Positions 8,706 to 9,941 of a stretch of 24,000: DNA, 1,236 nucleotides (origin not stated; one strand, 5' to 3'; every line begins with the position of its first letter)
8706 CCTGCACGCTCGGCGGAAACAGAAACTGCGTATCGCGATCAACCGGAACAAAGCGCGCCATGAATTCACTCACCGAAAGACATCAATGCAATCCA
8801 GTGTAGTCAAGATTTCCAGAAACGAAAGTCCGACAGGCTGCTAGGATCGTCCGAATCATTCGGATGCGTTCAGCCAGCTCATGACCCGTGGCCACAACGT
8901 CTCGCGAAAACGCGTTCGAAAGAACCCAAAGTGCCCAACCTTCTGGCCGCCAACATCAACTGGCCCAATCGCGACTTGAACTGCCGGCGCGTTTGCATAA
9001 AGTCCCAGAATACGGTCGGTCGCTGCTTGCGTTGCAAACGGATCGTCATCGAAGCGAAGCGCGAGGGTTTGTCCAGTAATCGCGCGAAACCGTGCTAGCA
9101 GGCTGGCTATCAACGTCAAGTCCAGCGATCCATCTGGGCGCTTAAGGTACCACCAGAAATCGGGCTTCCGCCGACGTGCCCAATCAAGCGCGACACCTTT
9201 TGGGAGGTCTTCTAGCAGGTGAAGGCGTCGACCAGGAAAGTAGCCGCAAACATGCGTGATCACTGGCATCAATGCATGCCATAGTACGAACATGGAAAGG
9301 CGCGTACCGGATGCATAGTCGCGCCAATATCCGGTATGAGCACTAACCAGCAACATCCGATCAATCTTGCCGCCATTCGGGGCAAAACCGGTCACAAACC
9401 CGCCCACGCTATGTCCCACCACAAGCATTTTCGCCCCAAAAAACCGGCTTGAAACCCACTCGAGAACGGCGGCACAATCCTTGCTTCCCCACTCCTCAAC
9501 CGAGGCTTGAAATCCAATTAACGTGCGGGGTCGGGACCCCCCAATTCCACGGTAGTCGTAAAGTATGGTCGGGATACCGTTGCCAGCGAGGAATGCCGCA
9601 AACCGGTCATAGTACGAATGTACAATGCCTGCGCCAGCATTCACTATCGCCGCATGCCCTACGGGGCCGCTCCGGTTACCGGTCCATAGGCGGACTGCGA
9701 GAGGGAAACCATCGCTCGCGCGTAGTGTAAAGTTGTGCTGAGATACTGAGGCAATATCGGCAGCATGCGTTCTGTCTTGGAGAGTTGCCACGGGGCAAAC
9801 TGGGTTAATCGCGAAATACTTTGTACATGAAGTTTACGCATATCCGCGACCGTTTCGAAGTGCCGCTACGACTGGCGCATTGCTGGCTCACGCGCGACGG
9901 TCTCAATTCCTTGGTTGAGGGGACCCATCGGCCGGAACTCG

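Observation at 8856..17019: Orphan quorum-sensing-type receptor cluster: RpfC-like hybrid kinase, abutting hydrolase, canonical LuxR solo and an HD-GYP regulator, with no signal synthase of either kind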

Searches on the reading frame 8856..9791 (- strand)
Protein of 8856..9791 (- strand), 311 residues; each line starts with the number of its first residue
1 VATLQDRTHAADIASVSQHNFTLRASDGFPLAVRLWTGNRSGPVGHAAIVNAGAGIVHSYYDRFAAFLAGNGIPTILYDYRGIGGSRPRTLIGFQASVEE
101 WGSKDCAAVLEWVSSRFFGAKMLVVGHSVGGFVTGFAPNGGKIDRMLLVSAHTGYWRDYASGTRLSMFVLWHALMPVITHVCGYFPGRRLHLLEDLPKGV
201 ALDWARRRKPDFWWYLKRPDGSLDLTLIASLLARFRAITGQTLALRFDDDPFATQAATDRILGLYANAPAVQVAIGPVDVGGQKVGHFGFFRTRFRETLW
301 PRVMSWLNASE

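Call 4: search_protein_families(library=pfam, proteins=[window:8856-9791:-], max_evalue=0.01)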
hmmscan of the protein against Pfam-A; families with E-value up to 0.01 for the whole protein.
window:8856-9791:- (311 aa): 4 families
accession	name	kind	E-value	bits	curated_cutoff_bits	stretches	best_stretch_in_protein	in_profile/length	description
PF12146.15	Hydrolase_4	-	1.7e-09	37.8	27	1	55-160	14-118/239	Serine aminopeptidase, S33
PF12697.13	Abhydrolase_6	-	3.5e-07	31.5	26.3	1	53-290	6-207/217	Alpha/beta hydrolase family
PF00561.26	Abhydrolase_1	-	3.4e-06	27.3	25.8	1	49-133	5-82/245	alpha/beta hydrolase fold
PF00326.27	Peptidase_S9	-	0.0014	18.6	22.6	1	65-163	7-108/213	Prolyl oligopeptidase family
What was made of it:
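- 8856..9791 (-): Alpha/beta hydrolase, 311 aa. It is the conserved fourth gene of this type of rpf cluster and is divergent from rpfC. Nucleophile elbow GHSVGG (Ser128); Asp249/250 and His287 are invariant in the family. Pfam Hydrolase_4 and Abhydrolase families (call 4).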

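Call 10: search_protein_families(library=ncbifam, proteins=[window:8856-9791:-], max_evalue=0.001)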
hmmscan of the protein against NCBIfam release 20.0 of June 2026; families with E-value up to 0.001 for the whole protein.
window:8856-9791:- (311 aa): 0 families

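Call 24: search_solved_structures(query=window:8856-9791:-, max_evalue=0.01, show_alignments=2)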
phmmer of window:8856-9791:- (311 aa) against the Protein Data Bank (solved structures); distinct sequences matched with E-value up to 0.01: 5.
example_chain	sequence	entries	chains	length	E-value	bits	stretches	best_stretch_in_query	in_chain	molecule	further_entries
1q0r_A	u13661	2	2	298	0.00045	22.6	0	33-134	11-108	aclacinomycin methylesterase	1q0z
6eic_C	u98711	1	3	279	0.0016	20.8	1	35-136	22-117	Mycobacterium Tuberculosis Monoglyceride Lipase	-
9rhw_A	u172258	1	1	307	0.0018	20.6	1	35-136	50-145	Monoacylglycerol lipase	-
7p0y_A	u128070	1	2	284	0.0028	20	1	35-136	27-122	Monoacylglycerol lipase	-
7ozm_A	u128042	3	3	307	0.0032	19.8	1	35-136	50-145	Monoacylglycerol lipase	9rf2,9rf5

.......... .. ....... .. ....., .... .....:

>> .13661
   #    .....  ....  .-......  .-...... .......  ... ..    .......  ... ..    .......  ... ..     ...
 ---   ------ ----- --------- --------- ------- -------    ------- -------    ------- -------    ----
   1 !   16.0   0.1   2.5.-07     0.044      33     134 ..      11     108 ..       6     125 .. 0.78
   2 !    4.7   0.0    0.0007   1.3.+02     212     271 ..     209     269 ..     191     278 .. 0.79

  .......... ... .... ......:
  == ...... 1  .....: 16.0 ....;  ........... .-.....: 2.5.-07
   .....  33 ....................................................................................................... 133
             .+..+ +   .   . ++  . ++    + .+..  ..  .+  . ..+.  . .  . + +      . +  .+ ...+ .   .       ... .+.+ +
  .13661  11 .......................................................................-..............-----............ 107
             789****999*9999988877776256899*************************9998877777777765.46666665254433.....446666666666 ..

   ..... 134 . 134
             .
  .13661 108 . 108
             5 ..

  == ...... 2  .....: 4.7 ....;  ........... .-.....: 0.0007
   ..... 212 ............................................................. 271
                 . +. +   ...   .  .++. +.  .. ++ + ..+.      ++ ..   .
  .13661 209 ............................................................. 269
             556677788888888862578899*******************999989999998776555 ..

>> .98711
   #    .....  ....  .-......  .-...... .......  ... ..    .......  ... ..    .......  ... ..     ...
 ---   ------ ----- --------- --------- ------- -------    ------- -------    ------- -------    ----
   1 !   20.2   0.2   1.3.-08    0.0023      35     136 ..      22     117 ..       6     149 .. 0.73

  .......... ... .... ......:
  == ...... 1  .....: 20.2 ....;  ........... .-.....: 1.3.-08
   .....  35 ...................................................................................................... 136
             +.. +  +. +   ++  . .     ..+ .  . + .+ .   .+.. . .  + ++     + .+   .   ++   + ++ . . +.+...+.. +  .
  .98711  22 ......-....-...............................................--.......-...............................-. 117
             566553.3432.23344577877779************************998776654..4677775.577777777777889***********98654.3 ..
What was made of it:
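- Tried and rejected: Only weak hits (call 24).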

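Call 31: find_related_loci(query=A2, collection=metagenome_contigs, flank=10000)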
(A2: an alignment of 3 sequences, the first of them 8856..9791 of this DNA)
Query A2 (311 aa) in metagenome_contigs; peptide patterns used: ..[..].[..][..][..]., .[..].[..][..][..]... (x = any residue, [..] = any of these).
447 stretches matched a pattern; 215 encode a relative of the query (tblastn E <= 1e-3); the best 80 are kept; 80 distinct loci.
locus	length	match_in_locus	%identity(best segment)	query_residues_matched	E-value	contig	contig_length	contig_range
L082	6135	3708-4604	66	7-311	2e-133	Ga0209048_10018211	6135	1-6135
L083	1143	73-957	66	16-310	5e-146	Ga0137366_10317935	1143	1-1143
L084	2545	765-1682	62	4-311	9e-137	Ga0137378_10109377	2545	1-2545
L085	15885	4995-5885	63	6-310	2e-128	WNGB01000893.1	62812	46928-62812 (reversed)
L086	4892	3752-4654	64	16-311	5e-129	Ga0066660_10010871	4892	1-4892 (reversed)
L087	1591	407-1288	64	16-310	4e-138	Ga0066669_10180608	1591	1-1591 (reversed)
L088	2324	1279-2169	63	6-310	5e-134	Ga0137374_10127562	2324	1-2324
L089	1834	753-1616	66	20-307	2e-135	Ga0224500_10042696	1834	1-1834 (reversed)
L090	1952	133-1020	63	14-309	4e-135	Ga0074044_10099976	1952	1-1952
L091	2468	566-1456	61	15-311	6e-133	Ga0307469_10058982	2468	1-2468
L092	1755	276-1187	63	8-311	8e-136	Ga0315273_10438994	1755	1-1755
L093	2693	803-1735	61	1-311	2e-131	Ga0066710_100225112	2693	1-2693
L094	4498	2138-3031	62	6-311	8e-127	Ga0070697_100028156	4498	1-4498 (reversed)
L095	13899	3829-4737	63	7-311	2e-124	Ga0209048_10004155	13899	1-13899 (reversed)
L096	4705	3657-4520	65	20-307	2e-125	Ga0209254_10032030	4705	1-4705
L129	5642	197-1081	57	16-311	3e-114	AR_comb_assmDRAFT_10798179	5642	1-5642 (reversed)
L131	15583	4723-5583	61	25-311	1e-113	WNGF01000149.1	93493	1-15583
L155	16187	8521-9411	41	8-308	2e-73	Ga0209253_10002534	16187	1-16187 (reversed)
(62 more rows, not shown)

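Call 34: find_homologous_proteins(query=window:8856-9791:-)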
Query window:8856-9791:- (311 aa): 1900 proteins with E <= 0.001 among 5147 candidates; the best 120 are listed.
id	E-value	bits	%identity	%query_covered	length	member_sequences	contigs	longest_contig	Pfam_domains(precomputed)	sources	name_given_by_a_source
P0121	5.2e-211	717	100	100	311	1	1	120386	PF12697.14,PF00561.27,PF12146.16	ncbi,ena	-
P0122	3.8e-149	514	72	100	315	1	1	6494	PF12697.14,PF00561.27,PF12146.16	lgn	-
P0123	8.3e-148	510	76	91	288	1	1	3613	PF12697.14,PF00561.27,PF12146.16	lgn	-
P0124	1.1e-144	500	75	92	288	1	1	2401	PF00561.27,PF12146.16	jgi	jgi:predicted alpha/beta hydrolase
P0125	4.7e-142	491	67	100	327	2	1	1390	PF00561.27,PF12146.16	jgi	jgi:predicted alpha/beta hydrolase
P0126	1.4e-138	479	70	95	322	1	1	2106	PF12697.14,PF00561.27,PF12146.16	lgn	-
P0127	2.9e-136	472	67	98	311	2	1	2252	PF12697.14,PF00561.27,PF12146.16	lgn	-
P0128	1.5e-132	460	66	95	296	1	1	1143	PF12697.14,PF00561.27,PF12146.16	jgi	-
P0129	1.4e-130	453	64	95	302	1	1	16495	PF12697.14,PF00561.27,PF12146.16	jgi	jgi:predicted alpha/beta hydrolase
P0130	4.0e-130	452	67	94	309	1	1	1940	PF12697.14,PF00561.27,PF12146.16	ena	-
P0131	1.4e-129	450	65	95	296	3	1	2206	PF12146.16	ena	-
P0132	5.1e-129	448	63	95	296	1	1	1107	PF00561.27,PF12146.16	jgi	jgi:predicted alpha/beta hydrolase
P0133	6.5e-129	448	65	95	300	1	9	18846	PF12697.14,PF00561.27,PF12146.16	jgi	jgi:predicted alpha/beta hydrolase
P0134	6.7e-129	448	65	95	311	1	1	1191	PF12697.14,PF00561.27,PF12146.16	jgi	-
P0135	1.2e-128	447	66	97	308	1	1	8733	PF12697.14,PF00561.27,PF12146.16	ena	-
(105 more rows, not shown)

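Call 48: predict_structure(alignment_id=A3)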
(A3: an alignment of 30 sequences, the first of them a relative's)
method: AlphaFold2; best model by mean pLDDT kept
length: 311 residues; sequences in the alignment: 30
mean_pLDDT: 82.9   pTM: 0.84
mean pLDDT of the five models: 82.9, 82.8, 82.1, 81.9, 81.8
residues with pLDDT >= 90: 146; 70-90: 108; 50-70: 43; < 50: 14
segments of 3 or more residues with pLDDT < 50: 1-12
pLDDT, mean of each block of 10 residues (from residue 1): 36 73 87 88 88 69 92 89 59 55 85 94 83 75 92 89 93 92 86 78 81 75 87 88 94 92 90 94 90 91 90 53
secondary structure, 60 per line:
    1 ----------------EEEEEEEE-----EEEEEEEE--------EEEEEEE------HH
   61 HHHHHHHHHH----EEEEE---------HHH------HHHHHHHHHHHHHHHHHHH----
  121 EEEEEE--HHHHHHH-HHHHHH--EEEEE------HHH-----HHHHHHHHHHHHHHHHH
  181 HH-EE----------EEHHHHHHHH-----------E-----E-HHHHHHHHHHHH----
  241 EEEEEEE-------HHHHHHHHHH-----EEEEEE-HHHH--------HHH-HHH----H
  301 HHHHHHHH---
elements in order: E17-24 E30-37 E46-52 H59-70 E75-79 H98-116 E121-126 H129-135 H137-142 E145-149 H164-182 H198-205 H225-236 E241-247 H255-264 E270-275 H277-280 H300-308
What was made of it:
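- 8856..9791 (-): AlphaFold2 model with pLDDT 82.9 (call 48).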

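Call 51: fold_search(model_id=the predicted structure, library=pdb)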
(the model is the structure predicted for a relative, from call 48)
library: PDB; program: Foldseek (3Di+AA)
matches with E <= 10: 1939; with E <= 0.001: 1663
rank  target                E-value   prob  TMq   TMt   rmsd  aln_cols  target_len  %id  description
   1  6eic_B                2.3e-15  1.00  0.59  0.65   7.6       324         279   15  Crystal structure of Rv0183, a Monoglyceride Lipase from Mycobacterium Tuberculosis (released 2018-06-27)
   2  7ozm                  4.0e-15  1.00  0.63  0.70   6.4       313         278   17  Crystal Structure of mtbMGL K74A (Closed Cap Conformation) (released 2021-09-15)
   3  6eic_C                6.3e-15  1.00  0.63  0.71   7.1       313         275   16  Crystal structure of Rv0183, a Monoglyceride Lipase from Mycobacterium Tuberculosis (released 2018-06-27)
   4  6eic_A                1.1e-14  1.00  0.60  0.68   7.9       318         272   16  Crystal structure of Rv0183, a Monoglyceride Lipase from Mycobacterium Tuberculosis (released 2018-06-27)
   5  7p0y_B                4.0e-14  1.00  0.60  0.67   6.7       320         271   16  Crystal Structure of mtbMGL K74A (Substrate Analog Complex) (released 2021-09-15)
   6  7l50_D                1.1e-13  1.00  0.59  0.64   6.6       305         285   16  Crystal structure of human monoacylglycerol lipase in complex with compound 4f (released 2021-08-11)
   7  7l4w_B                2.0e-13  1.00  0.59  0.62   7.5       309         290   15  Crystal structure of human monoacylglycerol lipase in complex with compound 2d (released 2021-08-11)
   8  7l4u_A                2.1e-13  1.00  0.59  0.64   7.3       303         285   15  Crystal structure of human monoacylglycerol lipase in complex with compound 1h (released 2021-08-11)
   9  7l50_B                2.3e-13  1.00  0.59  0.62   6.8       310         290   16  Crystal structure of human monoacylglycerol lipase in complex with compound 4f (released 2021-08-11)
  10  3jw8_A                2.4e-13  1.00  0.61  0.65   5.9       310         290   14  Crystal structure of human mono-glyceride lipase (released 2010-01-26)
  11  5hdf_B                2.9e-13  1.00  0.58  0.56   8.3       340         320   17  Hydrolase SeMet-StnA (released 2017-01-11)
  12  3pf9                  3.1e-13  1.00  0.58  0.70   5.4       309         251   14  Crystal structure of the Lactobacillus johnsonii cinnamoyl esterase LJ0536 S106A mutant (released 2011-08-31)
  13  6ax1_B                4.3e-13  1.00  0.59  0.64   6.3       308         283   15  Structure of human monoacylglycerol lipase bound to a covalent inhibitor (released 2017-12-27)
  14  8rvf                  5.2e-13  1.00  0.61  0.65   5.6       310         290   16  CRYSTAL STRUCTURE OF HUMAN MONOGLYCERIDE LIPASE IN COMPLEX WITH COMPOUND 5 (released 2025-02-12)
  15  9l75_B                5.6e-13  1.00  0.58  0.67   6.1       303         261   16  A novel PE hydrolase and its structural basis (released 2025-12-31)
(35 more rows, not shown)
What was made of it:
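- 8856..9791 (-): Closest solved folds are monoglyceride lipases and esterases, TM about 0.6 (call 51).
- On Proline iminopeptidase (pip) partner of XccR/OryR-type solos: The nearest folds are monoglyceride lipases and esterases (call 51).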

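Call 71: find_encoding_contigs(protein=P0121, flank=10000, max_places=4)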
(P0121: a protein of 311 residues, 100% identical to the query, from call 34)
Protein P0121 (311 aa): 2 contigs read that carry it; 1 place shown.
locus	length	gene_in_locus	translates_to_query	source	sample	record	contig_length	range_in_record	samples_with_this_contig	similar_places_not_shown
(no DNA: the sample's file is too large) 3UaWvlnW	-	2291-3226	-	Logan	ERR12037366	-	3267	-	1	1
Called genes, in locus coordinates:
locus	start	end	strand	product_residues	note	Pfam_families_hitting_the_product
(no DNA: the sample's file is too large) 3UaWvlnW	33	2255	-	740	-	PF00512:HisKA, PF02518:HATPase_c, PF00072:Response_reg, PF01627:Hpt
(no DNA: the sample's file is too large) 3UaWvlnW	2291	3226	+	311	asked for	PF00561:Abhydrolase_1 (weak), PF12146:Hydrolase_4, PF12697:Abhydrolase_6 (weak)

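Call 85: search_protein_families(library=pfam, proteins=[L131:3433-4611:+, L155:13669-14763:+, L129:3111-4238:-, L129:1224-2195:+], max_evalue=0.0001)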
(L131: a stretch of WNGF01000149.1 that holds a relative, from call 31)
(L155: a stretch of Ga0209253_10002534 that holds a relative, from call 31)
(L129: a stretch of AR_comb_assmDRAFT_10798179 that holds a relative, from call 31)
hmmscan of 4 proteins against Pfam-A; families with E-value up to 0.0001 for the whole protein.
L131:3433-4611:+ (392 aa): 1 family
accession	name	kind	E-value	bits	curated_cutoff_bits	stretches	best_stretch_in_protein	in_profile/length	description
PF00487.30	FA_desaturase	-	2.9e-26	93.2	29.7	1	81-340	3-246/253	Fatty acid desaturase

L155:13669-14763:+ (365 aa): 2 families
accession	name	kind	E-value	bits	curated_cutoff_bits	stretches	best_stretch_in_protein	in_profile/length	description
PF08541.16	ACP_syn_III_C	-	5.2e-24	84.7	26.6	1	283-363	10-89/90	3-Oxoacyl-[acyl-carrier-protein (ACP)] synthase III C terminal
PF08545.16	ACP_syn_III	-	1.4e-08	34.9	24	1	149-217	4-71/80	3-Oxoacyl-[acyl-carrier-protein (ACP)] synthase III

L129:3111-4238:- (376 aa): 3 families
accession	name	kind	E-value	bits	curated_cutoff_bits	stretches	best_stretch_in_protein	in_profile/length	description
PF08541.16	ACP_syn_III_C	-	2.7e-34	117.6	26.6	1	251-340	1-90/90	3-Oxoacyl-[acyl-carrier-protein (ACP)] synthase III C terminal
PF08545.16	ACP_syn_III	-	1.4e-25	89.4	24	1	123-200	1-79/80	3-Oxoacyl-[acyl-carrier-protein (ACP)] synthase III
PF00108.29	Thiolase_N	-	7.7e-10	39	26.4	1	63-162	18-118/260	Thiolase, N-terminal domain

L129:1224-2195:+ (324 aa): 3 families
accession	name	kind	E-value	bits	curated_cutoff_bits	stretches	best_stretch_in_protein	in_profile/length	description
PF12146.15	Hydrolase_4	-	1e-12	48.3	27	1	63-184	3-121/239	Serine aminopeptidase, S33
PF12697.13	Abhydrolase_6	-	2.4e-07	32.1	26.3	1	68-278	2-188/217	Alpha/beta hydrolase family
PF00561.26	Abhydrolase_1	-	2.9e-06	27.6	25.8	1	80-170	17-102/245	alpha/beta hydrolase fold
